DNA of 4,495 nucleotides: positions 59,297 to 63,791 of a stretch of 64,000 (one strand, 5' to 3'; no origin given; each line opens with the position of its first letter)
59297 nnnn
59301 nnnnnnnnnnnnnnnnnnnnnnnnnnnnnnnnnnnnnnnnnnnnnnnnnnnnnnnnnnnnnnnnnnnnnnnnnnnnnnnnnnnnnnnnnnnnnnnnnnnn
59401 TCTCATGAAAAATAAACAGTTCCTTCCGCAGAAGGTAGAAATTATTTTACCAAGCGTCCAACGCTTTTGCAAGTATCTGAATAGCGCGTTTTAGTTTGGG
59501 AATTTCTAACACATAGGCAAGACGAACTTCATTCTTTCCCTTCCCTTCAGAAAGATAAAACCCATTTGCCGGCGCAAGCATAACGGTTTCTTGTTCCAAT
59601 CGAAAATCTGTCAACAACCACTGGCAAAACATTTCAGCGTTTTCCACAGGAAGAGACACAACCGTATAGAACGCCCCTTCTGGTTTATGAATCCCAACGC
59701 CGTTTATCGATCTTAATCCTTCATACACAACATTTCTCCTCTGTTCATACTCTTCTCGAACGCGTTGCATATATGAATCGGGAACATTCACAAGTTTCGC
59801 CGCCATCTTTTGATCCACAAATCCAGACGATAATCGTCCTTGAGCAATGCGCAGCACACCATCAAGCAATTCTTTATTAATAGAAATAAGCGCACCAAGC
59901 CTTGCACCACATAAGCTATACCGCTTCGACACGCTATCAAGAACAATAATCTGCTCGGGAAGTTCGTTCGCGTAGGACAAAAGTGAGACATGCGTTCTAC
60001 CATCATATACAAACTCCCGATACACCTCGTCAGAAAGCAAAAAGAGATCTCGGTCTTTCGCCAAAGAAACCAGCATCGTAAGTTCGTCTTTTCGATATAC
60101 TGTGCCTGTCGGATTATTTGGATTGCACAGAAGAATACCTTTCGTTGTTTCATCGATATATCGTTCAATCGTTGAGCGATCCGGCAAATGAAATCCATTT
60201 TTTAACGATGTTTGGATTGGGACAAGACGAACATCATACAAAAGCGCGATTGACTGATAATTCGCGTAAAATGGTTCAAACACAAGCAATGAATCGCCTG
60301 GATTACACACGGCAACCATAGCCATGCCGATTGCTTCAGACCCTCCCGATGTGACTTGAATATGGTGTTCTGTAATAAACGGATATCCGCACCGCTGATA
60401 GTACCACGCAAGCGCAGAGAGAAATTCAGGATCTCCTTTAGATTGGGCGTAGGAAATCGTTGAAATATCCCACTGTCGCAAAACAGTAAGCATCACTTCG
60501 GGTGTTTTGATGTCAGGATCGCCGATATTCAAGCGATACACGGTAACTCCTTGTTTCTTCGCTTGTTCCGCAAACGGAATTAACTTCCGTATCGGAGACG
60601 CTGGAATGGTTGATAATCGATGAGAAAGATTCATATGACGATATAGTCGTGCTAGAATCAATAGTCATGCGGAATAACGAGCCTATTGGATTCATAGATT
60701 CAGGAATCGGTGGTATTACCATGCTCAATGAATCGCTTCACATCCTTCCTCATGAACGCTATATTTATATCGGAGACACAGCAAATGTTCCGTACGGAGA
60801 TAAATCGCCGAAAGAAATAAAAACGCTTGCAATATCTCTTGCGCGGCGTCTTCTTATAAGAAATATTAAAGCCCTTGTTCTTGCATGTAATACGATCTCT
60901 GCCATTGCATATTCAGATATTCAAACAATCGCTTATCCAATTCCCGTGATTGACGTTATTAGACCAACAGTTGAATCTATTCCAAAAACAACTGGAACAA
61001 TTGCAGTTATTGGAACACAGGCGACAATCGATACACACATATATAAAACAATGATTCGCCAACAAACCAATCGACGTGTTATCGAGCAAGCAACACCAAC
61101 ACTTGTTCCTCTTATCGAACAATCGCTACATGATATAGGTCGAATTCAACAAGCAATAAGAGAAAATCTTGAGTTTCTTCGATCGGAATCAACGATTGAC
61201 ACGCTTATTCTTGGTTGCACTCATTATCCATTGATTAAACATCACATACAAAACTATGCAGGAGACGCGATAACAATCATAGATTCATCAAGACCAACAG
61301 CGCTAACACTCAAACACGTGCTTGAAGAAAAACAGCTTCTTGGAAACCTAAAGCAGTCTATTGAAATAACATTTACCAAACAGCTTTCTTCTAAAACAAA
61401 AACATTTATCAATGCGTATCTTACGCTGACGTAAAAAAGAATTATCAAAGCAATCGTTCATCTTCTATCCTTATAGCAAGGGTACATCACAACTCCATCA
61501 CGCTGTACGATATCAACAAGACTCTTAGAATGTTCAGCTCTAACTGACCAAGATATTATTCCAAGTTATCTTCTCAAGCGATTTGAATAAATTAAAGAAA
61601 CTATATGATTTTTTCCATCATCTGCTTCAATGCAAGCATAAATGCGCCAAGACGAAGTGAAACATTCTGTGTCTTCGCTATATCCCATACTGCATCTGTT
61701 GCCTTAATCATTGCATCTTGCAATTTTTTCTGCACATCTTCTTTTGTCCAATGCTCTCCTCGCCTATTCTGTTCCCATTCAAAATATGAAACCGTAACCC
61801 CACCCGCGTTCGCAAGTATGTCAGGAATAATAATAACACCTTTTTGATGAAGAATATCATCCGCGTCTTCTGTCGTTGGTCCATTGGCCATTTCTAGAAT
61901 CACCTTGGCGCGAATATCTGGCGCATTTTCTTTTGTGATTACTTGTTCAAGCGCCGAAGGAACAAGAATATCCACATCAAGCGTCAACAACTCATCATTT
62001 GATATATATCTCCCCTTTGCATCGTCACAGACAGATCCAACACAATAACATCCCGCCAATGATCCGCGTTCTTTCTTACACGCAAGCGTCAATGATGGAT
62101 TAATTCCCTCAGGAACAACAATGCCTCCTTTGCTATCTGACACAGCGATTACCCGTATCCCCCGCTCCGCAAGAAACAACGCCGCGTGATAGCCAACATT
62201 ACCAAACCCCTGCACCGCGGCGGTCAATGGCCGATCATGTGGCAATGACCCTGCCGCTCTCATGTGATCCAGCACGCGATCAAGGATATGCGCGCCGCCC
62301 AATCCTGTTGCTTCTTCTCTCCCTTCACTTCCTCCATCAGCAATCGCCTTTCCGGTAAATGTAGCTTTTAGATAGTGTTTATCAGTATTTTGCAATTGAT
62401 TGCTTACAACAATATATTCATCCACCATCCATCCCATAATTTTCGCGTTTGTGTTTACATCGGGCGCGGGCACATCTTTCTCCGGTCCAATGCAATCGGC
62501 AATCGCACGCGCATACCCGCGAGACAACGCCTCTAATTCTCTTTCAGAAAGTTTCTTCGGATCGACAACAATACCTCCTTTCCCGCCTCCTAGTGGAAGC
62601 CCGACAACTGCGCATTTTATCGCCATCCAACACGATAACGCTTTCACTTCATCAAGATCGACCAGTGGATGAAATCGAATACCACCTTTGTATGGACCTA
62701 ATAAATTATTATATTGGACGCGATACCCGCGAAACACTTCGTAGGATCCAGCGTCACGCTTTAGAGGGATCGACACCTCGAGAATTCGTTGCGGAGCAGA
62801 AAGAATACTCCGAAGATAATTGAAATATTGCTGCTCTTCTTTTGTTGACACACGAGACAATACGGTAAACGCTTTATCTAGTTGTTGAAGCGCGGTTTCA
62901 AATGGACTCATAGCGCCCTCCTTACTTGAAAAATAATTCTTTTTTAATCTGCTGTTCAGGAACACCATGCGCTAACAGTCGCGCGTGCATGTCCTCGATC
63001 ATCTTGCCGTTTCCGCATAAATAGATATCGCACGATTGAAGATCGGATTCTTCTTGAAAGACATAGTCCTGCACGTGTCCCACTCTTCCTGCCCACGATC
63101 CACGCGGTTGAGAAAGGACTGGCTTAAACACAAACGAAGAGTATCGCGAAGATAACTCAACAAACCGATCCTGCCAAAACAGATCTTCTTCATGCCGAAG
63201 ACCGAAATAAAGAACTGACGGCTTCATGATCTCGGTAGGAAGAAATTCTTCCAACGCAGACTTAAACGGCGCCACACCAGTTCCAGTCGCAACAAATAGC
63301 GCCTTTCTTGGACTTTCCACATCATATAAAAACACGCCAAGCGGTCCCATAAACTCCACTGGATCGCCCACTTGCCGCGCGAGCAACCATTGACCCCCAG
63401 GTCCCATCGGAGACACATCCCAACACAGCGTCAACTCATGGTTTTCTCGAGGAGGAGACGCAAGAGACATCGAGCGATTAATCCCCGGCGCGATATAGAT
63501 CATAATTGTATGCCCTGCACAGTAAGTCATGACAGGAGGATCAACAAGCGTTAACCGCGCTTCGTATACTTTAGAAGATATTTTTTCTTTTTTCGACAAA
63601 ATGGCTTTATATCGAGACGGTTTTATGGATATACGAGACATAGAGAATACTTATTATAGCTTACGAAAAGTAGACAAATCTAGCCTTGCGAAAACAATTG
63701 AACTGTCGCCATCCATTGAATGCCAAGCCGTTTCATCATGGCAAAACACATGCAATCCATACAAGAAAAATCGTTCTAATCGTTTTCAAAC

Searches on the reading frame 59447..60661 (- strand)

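Call 83: search_protein_families(library=pfam, proteins=[window:59447-60661:-], max_evalue=0.001)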
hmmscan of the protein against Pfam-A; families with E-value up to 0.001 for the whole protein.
window:59447-60661:- (404 aa): 1 family
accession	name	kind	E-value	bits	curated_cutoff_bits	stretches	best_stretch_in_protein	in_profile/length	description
PF00155.27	Aminotran_1_2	-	2.2e-53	182.2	19.7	1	42-395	4-359/361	Aminotransferase class I and II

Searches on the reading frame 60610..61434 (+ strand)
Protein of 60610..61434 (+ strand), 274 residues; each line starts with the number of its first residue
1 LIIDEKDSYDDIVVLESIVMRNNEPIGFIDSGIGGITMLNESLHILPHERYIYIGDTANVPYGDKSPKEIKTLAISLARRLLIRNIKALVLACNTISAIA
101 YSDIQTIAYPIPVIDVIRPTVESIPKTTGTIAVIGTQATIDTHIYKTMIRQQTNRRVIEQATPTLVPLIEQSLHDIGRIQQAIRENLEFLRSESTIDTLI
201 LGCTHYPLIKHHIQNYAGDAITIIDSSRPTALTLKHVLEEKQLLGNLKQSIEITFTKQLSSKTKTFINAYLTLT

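Call 83: search_protein_families(library=pfam, proteins=[window:60610-61434:+], max_evalue=0.001)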
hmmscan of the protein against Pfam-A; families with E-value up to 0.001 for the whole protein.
window:60610-61434:+ (274 aa): 1 family
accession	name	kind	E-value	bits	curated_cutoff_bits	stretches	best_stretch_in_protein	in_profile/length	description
PF01177.27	Asp_Glu_race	-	9.8e-18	65.1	31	1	45-226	24-203/211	Asp/Glu/Hydantoin racemase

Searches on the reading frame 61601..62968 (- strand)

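Call 83: search_protein_families(library=pfam, proteins=[window:61601-62968:-], max_evalue=0.001)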
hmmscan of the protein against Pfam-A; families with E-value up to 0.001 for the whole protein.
window:61601-62968:- (455 aa): 2 families
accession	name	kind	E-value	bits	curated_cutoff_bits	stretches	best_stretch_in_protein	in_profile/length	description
PF00208.27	ELFV_dehydrog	-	5.6e-71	239.5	23.4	1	212-452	1-235/241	Glutamate/Leucine/Phenylalanine/Valine dehydrogenase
PF02812.23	ELFV_dehydrog_N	-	2.2e-56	189.5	25.3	1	59-185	1-127/129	Glu/Leu/Phe/Val dehydrogenase, dimerisation domain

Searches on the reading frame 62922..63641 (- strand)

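Call 83: search_protein_families(library=pfam, proteins=[window:62922-63641:-], max_evalue=0.001)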
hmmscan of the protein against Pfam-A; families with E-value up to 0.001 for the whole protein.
window:62922-63641:- (239 aa): 2 families
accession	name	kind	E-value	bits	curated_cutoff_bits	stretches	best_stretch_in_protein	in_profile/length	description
PF00175.26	NAD_binding_1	-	2.5e-21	76.8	22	1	116-218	1-107/109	Oxidoreductase NAD-binding domain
PF00970.30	FAD_binding_6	-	1.9e-05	25.3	21.1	1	13-106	2-99/99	Oxidoreductase FAD-binding domain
